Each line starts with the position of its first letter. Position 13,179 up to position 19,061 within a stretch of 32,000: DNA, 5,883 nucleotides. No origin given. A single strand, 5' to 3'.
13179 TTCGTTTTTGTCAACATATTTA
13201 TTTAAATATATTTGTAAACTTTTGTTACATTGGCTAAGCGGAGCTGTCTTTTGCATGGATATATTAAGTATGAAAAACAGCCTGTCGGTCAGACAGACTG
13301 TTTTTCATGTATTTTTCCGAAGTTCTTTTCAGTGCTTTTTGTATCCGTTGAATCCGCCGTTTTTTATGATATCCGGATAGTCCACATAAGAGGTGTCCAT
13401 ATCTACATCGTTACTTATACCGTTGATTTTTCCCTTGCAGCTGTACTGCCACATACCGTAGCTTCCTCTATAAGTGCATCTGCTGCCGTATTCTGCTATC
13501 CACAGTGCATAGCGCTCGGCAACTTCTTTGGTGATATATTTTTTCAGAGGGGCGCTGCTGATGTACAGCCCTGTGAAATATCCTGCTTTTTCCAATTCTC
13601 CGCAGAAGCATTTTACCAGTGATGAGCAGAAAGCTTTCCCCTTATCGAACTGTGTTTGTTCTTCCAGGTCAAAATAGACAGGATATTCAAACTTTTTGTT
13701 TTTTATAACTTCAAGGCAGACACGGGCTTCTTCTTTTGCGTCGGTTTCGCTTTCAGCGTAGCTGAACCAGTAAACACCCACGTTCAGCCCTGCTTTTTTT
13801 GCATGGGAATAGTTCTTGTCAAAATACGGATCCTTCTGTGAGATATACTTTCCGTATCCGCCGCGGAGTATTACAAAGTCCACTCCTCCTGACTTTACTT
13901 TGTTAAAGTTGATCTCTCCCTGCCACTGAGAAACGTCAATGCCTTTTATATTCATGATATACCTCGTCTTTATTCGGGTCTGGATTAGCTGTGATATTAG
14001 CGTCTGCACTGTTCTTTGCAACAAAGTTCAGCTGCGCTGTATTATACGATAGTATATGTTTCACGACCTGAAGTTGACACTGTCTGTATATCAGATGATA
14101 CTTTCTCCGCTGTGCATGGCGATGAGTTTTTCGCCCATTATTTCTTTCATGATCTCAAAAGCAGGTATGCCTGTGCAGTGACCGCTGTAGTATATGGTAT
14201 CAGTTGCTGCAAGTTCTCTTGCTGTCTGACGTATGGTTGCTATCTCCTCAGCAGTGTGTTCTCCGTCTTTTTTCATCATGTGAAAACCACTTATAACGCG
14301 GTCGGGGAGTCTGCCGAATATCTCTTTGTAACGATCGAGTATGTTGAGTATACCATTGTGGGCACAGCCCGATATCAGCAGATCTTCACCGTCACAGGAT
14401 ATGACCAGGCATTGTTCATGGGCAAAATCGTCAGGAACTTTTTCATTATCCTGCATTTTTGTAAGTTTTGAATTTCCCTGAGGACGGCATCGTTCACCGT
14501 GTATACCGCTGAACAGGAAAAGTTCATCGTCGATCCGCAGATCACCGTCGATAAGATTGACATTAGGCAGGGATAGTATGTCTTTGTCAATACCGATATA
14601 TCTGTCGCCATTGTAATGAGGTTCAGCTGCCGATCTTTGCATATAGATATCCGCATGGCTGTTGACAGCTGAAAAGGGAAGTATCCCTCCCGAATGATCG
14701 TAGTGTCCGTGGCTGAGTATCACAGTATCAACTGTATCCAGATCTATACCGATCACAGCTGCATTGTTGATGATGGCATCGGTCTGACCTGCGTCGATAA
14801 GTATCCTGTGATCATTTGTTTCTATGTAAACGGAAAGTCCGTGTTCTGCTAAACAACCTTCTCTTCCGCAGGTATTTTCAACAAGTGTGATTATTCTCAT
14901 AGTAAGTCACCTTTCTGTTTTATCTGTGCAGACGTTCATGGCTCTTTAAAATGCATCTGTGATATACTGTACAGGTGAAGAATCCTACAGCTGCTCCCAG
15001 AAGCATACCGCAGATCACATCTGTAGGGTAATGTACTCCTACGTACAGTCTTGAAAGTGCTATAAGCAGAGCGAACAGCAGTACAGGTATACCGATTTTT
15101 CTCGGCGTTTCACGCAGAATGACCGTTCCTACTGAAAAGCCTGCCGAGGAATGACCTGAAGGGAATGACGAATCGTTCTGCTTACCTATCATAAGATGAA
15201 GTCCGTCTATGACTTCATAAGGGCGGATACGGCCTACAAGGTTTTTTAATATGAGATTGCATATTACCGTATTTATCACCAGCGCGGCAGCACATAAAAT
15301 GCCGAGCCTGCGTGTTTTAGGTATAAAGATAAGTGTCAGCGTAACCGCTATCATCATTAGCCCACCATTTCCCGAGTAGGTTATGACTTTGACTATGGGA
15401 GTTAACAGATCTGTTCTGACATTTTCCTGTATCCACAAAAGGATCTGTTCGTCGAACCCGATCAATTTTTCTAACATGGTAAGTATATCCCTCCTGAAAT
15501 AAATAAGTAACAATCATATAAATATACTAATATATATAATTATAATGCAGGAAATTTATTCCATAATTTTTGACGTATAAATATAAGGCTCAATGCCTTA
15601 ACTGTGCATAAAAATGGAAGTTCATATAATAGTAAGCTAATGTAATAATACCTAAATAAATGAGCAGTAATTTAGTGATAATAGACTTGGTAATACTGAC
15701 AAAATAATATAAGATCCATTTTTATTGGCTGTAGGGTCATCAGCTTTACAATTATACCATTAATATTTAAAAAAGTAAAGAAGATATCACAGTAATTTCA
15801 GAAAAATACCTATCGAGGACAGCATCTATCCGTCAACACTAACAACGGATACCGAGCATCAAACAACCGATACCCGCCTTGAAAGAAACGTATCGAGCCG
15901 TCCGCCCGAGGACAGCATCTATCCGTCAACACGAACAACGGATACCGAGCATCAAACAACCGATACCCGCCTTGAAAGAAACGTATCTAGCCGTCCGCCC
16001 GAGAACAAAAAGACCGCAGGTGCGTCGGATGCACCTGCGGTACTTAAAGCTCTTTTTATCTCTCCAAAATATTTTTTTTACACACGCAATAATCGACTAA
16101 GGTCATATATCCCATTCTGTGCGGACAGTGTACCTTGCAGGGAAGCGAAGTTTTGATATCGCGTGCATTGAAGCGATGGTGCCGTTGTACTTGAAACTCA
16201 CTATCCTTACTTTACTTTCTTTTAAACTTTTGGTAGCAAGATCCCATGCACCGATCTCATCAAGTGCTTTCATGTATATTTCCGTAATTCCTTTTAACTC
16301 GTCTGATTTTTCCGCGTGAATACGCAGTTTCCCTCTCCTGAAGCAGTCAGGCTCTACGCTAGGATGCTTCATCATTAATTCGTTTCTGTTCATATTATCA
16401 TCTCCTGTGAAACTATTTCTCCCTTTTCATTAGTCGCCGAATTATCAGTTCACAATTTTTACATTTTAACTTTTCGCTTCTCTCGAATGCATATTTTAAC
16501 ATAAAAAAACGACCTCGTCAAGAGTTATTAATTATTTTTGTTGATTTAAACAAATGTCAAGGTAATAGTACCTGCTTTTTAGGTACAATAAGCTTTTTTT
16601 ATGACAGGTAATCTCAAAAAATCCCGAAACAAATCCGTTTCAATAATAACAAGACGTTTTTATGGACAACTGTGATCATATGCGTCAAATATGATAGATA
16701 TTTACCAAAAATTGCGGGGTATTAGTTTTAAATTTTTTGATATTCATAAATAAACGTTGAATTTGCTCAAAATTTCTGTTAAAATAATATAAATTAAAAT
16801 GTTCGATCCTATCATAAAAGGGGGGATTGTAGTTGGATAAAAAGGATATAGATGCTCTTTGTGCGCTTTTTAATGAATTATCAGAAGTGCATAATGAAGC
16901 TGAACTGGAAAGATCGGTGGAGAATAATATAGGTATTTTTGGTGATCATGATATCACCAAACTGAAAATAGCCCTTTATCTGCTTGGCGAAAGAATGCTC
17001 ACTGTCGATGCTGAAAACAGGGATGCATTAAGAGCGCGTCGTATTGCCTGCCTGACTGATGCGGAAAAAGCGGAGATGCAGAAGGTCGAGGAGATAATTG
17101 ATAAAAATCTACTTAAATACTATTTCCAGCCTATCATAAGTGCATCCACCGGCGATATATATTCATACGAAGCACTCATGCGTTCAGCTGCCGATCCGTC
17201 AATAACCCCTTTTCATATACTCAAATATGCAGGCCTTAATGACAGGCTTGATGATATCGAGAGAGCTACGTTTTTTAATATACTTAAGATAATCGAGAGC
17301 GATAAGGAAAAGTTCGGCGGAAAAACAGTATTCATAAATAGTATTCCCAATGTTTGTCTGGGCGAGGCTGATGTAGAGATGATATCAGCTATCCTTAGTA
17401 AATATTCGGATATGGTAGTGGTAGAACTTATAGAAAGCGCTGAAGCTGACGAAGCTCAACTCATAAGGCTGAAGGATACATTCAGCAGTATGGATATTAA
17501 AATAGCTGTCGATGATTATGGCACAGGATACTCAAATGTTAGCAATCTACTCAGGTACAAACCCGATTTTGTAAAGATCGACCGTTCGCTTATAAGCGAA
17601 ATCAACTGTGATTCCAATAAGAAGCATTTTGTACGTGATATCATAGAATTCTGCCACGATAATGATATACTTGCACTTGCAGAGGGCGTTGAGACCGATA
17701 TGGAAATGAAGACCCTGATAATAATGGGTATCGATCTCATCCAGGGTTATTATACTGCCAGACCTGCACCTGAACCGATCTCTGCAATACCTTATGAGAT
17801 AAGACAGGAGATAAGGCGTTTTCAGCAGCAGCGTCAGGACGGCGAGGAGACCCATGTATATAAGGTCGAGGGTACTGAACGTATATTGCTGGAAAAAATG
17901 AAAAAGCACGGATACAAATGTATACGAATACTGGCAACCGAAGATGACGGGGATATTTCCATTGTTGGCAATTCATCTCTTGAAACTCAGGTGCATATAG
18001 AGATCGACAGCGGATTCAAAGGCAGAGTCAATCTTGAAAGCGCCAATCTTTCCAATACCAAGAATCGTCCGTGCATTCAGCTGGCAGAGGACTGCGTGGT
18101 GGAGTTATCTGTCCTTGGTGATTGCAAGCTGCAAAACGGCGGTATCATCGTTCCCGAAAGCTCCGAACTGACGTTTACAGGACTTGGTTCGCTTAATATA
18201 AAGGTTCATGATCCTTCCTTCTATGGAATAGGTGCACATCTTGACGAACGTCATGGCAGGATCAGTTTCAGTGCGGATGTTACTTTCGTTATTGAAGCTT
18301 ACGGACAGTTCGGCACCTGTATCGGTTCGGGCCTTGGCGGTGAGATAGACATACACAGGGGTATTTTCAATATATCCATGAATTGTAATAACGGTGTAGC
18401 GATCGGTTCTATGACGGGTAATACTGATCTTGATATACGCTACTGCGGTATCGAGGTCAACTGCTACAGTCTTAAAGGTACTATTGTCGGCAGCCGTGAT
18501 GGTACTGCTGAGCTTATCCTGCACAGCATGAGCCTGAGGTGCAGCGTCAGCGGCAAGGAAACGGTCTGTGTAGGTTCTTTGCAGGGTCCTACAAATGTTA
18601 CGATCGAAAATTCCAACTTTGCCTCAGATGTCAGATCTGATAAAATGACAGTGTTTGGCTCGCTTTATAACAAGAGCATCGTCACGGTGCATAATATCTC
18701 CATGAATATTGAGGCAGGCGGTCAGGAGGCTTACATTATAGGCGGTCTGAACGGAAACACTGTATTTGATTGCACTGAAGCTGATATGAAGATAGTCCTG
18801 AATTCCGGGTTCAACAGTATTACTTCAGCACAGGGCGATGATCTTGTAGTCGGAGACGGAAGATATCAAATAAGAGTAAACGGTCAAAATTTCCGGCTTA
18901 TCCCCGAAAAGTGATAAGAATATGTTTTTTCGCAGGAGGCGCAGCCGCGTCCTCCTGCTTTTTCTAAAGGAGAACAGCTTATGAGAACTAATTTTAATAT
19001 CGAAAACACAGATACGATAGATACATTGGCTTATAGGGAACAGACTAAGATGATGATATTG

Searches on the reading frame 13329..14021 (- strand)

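Call 15: search_protein_families(library=pfam, proteins=[window:13329-14021:-], max_evalue=0.00001)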
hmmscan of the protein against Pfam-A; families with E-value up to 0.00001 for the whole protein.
window:13329-14021:- (230 aa): 1 family
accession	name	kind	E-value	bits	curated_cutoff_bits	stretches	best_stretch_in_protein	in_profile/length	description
PF01183.26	Glyco_hydro_25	-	8.3e-31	108.1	27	1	28-202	1-180/180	Glycosyl hydrolases family 25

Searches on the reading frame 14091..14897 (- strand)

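Call 15: search_protein_families(library=pfam, proteins=[window:14091-14897:-], max_evalue=0.00001)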
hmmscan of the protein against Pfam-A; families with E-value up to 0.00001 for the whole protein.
window:14091-14897:- (268 aa): 2 families
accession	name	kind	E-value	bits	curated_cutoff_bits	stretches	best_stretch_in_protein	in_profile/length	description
PF00753.33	Lactamase_B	-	5.4e-15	56.3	22.7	1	20-182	6-153/196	Metallo-beta-lactamase superfamily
PF12706.13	Lactamase_B_2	-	1.8e-07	31.4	27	1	30-106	1-82/200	Beta-lactamase superfamily domain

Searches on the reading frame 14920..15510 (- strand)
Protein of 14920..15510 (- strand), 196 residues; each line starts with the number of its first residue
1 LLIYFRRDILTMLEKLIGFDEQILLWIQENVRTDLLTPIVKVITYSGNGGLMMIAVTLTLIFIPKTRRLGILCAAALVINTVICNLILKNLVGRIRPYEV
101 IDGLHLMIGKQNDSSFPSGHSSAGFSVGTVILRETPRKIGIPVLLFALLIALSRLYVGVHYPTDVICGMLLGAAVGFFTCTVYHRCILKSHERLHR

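Call 15: search_protein_families(library=pfam, proteins=[window:14920-15510:-], max_evalue=0.00001)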
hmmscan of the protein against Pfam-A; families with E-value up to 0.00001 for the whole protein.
window:14920-15510:- (196 aa): 2 families
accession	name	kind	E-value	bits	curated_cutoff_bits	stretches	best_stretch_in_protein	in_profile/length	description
PF01569.27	PAP2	-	1.3e-24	86.9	27.2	1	72-185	3-127/130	PAP2 superfamily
PF14378.12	PAP2_3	-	1.8e-08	34.9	27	1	111-174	122-186/190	PAP2 superfamily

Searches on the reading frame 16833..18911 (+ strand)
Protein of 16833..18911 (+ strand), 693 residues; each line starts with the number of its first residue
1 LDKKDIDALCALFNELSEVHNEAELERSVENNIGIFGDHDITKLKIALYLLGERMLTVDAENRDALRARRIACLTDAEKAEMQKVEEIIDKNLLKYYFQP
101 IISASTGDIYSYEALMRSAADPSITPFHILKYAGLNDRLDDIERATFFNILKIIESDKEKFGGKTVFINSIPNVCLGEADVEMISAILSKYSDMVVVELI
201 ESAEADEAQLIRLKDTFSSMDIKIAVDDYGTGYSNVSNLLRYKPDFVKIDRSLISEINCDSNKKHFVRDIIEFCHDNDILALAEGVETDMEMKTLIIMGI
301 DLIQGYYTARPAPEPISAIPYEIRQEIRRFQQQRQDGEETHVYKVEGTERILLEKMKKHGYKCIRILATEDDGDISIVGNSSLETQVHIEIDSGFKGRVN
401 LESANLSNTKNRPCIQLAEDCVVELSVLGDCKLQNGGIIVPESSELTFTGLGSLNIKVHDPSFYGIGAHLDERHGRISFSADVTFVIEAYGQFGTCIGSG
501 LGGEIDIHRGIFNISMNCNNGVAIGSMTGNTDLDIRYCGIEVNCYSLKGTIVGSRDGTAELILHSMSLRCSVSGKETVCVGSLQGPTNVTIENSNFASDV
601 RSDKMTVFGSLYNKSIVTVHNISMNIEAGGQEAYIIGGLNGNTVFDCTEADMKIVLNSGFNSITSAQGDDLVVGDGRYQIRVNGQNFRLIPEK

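Call 15: search_protein_families(library=pfam, proteins=[window:16833-18911:+], max_evalue=0.00001)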
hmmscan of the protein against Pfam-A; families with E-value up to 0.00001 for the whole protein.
window:16833-18911:+ (693 aa): 1 family
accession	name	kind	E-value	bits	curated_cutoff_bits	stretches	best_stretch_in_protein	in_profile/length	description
PF00563.25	EAL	-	4.3e-46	157.6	31.3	1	85-311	4-236/236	EAL domain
